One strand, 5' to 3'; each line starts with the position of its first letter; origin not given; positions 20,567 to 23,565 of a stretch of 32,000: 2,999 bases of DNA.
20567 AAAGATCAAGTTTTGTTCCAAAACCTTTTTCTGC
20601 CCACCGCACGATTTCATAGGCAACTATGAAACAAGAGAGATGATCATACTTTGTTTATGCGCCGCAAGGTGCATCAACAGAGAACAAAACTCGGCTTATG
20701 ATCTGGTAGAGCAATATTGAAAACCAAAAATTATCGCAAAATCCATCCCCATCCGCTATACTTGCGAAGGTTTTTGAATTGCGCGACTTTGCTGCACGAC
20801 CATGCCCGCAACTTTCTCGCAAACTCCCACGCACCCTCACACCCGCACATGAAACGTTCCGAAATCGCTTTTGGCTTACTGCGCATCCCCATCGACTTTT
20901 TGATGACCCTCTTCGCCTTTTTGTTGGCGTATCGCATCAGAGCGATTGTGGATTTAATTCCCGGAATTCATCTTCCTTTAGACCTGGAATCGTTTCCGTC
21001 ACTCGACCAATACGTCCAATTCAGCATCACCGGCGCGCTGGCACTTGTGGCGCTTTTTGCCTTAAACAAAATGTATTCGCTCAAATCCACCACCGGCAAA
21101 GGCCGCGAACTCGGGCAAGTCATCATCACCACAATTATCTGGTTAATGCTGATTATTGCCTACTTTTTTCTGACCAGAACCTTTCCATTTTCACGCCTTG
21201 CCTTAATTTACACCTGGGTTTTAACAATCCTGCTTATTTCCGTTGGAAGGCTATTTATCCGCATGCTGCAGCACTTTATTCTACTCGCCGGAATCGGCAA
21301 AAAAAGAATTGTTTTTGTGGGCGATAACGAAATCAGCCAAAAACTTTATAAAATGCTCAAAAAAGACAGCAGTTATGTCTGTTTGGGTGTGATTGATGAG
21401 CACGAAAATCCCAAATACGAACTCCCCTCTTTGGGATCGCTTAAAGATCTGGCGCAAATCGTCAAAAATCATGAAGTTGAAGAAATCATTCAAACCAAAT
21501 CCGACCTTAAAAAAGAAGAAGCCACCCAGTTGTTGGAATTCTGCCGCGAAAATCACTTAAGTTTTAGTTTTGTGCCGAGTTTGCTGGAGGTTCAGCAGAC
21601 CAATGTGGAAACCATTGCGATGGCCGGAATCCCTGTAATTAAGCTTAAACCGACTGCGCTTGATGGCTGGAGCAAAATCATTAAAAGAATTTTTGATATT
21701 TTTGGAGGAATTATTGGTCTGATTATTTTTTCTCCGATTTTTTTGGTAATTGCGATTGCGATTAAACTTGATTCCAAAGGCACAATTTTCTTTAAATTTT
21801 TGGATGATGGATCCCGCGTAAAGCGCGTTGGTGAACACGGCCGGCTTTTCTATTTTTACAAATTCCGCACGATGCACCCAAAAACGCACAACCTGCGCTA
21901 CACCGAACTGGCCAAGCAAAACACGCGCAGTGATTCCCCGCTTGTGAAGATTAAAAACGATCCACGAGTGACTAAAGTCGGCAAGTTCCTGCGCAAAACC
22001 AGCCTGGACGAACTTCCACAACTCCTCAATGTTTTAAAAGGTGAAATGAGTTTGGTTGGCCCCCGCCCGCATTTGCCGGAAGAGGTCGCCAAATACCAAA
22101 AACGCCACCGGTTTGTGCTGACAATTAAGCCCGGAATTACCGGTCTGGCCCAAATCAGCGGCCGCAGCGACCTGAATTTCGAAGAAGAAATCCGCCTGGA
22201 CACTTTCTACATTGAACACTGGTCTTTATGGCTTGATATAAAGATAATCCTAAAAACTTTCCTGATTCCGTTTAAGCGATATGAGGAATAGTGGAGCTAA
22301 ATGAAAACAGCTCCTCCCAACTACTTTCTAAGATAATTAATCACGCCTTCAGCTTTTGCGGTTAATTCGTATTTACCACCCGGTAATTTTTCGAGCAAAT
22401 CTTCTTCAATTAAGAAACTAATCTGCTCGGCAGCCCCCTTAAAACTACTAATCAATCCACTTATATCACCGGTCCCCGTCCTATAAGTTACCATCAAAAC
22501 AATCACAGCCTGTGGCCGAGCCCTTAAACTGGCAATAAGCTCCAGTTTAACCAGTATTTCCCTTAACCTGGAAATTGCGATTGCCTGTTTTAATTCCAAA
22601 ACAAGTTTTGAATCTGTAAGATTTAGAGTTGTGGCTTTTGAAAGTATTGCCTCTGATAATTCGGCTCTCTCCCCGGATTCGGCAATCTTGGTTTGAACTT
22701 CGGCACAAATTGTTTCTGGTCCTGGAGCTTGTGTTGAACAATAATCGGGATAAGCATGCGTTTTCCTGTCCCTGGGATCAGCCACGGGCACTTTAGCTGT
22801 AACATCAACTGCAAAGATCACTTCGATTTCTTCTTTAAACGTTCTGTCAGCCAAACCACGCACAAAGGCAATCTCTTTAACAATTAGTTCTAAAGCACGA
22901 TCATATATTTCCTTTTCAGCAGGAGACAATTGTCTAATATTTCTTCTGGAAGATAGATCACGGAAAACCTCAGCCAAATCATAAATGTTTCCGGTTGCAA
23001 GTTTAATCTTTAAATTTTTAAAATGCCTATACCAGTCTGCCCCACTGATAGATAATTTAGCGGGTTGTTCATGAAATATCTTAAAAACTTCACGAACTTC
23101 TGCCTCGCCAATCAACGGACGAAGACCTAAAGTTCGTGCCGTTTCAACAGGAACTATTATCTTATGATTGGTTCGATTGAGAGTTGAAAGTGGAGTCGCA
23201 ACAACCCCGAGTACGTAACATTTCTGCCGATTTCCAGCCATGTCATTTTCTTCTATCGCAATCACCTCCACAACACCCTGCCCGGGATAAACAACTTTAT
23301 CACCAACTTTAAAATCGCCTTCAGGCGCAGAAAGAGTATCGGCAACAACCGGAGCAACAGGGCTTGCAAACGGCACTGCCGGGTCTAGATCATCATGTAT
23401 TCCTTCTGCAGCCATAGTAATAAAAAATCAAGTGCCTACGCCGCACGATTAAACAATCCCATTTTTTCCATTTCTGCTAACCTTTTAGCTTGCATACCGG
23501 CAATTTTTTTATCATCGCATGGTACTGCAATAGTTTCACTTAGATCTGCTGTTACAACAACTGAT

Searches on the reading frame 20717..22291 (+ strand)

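Call 7: search_protein_families(library=pfam, proteins=[window:20717-22291:+], max_evalue=0.001)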
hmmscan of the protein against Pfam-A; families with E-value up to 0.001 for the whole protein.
window:20717-22291:+ (524 aa): 2 families
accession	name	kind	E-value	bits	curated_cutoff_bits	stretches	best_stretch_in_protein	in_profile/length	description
PF02397.22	Bac_transf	-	3.8e-66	222.5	27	1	323-517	1-176/179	Bacterial sugar transferase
PF13727.12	CoA_binding_3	-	2.8e-13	50.7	25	1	118-287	4-175/175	CoA-binding domain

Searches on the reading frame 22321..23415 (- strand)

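Call 7: search_protein_families(library=pfam, proteins=[window:22321-23415:-], max_evalue=0.001)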
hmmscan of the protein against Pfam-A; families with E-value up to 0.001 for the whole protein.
window:22321-23415:- (364 aa): 2 families
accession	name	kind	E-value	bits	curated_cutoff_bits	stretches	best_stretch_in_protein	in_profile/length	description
PF21095.3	CarD_C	-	3e-17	62.8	23.1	1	109-197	1-86/87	CarD, C-terminal domain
PF02559.22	CarD_TRCF_RID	-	1.1e-07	32.3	23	1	35-101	1-56/57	CarD-like/TRCF RID domain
